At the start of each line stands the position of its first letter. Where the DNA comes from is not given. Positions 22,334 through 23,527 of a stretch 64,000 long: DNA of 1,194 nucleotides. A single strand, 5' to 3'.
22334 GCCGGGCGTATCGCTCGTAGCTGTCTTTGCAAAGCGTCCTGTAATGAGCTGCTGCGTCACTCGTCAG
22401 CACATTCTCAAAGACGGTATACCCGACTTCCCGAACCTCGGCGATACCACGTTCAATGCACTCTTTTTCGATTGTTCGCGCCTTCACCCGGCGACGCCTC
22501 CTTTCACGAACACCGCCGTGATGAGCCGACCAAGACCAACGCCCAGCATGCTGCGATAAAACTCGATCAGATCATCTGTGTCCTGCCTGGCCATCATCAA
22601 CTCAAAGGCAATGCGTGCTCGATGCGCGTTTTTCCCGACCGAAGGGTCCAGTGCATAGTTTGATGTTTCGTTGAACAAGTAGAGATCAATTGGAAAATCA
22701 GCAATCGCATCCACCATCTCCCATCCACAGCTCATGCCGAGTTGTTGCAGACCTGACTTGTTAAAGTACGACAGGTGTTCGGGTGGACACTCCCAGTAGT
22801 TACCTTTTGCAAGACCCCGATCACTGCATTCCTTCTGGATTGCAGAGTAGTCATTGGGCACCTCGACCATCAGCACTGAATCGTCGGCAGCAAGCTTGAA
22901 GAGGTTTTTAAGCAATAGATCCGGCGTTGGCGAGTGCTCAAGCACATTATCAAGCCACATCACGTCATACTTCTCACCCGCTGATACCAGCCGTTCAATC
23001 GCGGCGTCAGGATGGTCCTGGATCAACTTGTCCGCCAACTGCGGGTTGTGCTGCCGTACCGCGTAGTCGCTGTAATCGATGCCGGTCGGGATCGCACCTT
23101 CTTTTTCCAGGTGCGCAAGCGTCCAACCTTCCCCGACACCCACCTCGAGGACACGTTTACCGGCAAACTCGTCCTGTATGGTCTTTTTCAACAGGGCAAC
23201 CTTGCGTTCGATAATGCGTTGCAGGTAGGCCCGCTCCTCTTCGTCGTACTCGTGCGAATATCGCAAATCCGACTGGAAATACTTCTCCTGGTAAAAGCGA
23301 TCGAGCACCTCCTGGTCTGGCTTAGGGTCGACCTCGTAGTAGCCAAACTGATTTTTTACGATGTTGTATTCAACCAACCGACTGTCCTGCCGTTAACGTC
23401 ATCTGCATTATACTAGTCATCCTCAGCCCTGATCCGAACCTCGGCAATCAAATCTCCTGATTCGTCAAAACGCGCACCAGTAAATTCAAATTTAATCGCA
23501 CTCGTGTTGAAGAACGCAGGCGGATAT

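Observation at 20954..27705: Pseudaminic-acid N-acyl and side-chain remodelling set: PIG-L deacetylase, PhyH dioxygenase, methyltransferase, two different formyltransferase-like proteins and WbqC wrapped around pseG and pseI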

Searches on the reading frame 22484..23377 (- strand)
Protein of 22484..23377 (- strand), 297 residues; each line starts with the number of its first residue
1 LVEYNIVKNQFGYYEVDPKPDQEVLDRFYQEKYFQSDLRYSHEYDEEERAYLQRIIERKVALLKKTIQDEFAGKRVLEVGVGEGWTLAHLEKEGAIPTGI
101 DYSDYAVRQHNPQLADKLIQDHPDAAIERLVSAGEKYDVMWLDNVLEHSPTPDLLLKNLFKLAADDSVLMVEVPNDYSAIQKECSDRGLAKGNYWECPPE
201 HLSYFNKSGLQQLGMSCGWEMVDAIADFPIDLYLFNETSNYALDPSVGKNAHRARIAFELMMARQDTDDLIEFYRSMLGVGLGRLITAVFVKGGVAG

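Call 4: search_protein_families(library=pfam, proteins=[window:22484-23377:-], max_evalue=0.01)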
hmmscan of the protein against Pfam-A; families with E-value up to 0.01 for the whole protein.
window:22484-23377:- (297 aa): 6 families
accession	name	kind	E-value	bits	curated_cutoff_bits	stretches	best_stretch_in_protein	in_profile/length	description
PF13489.12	Methyltransf_23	-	3e-19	69.8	27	1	53-222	6-162/164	Methyltransferase domain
PF08242.18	Methyltransf_12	-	9.9e-10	39.5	30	1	77-168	1-97/98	Methyltransferase domain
PF08241.18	Methyltransf_11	-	4.7e-08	34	21.2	1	77-169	1-93/95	Methyltransferase domain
PF13847.12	Methyltransf_31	-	4.3e-07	30.2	27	1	72-183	3-121/145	Methyltransferase domain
PF13649.12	Methyltransf_25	-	1.7e-06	29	27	1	76-161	1-91/97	Methyltransferase domain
PF07021.18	MetW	-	0.00059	20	21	1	72-164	13-103/193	Methionine biosynthesis protein MetW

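Call 5: search_protein_families(library=ncbifam, proteins=[window:22484-23377:-], max_evalue=0.01)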
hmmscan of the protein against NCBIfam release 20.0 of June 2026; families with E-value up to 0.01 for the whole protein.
window:22484-23377:- (297 aa): 10 families
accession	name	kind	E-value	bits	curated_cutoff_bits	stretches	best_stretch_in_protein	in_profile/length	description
TIGR01983.1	UbiG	equivalog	6.2e-11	42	102.95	1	50-171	31-151/228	bifunctional 2-polyprenyl-6-hydroxyphenol methylase/3-demethylubiquinol 3-O-methyltransferase UbiG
TIGR02021.1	BchM-ChlM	equivalog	1.3e-07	31.3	158.9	1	65-163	46-147/218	magnesium protoporphyrin IX methyltransferase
NF045667.1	MTase_DVU1556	equivalog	5e-06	26.1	155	1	72-171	22-119/213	DVU_1556 family methyltransferase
TIGR02072.1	BioC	equivalog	5.9e-06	26.3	184.95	1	42-170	7-131/244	malonyl-ACP O-methyltransferase BioC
NF043040.1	corrin_prot_MT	hypoth_equivalog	4.9e-05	22.9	180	1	59-121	26-90/216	corrinoid protein-associated methyltransferase CpaM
TIGR00537.1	hemK_rel_arch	hypoth_equivalog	0.00086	19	87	1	62-110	10-57/179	HemK2/MTQ2 family protein methyltransferase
TIGR04345.1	ovoA_Cterm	equivalog_domain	0.0013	18.3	170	1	133-178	131-176/242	putative 4-mercaptohistidine N1-methyltransferase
TIGR04290.1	meth_Rta_06860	hypoth_equivalog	0.0016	17.9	300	1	59-182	36-161/226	TIGR04290 family methyltransferase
TIGR00452.1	TIGR00452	equivalog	0.0054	15.6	275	1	63-172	109-220/316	tRNA 5-methoxyuridine(34)/uridine 5-oxyacetic acid(34) synthase CmoB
NF011527.0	PRK14968.1-1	equivalog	0.0096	15.6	242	0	61-110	22-73/192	putative methyltransferase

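Call 65: search_solved_structures(query=window:22484-23377:-, max_evalue=0.001)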
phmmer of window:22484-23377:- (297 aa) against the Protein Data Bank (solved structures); distinct sequences matched with E-value up to 0.001: 3.
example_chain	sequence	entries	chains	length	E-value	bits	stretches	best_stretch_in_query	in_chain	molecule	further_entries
4kdr_A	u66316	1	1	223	0.00018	24.3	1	71-161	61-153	3-demethylubiquinone-9 3-methyltransferase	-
5dpm_A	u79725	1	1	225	0.00018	24.2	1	71-161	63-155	Ubiquinone biosynthesis O-methyltransferase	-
4kdc_A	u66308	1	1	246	0.00023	23.9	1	71-160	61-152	3-demethylubiquinone-9 3-methyltransferase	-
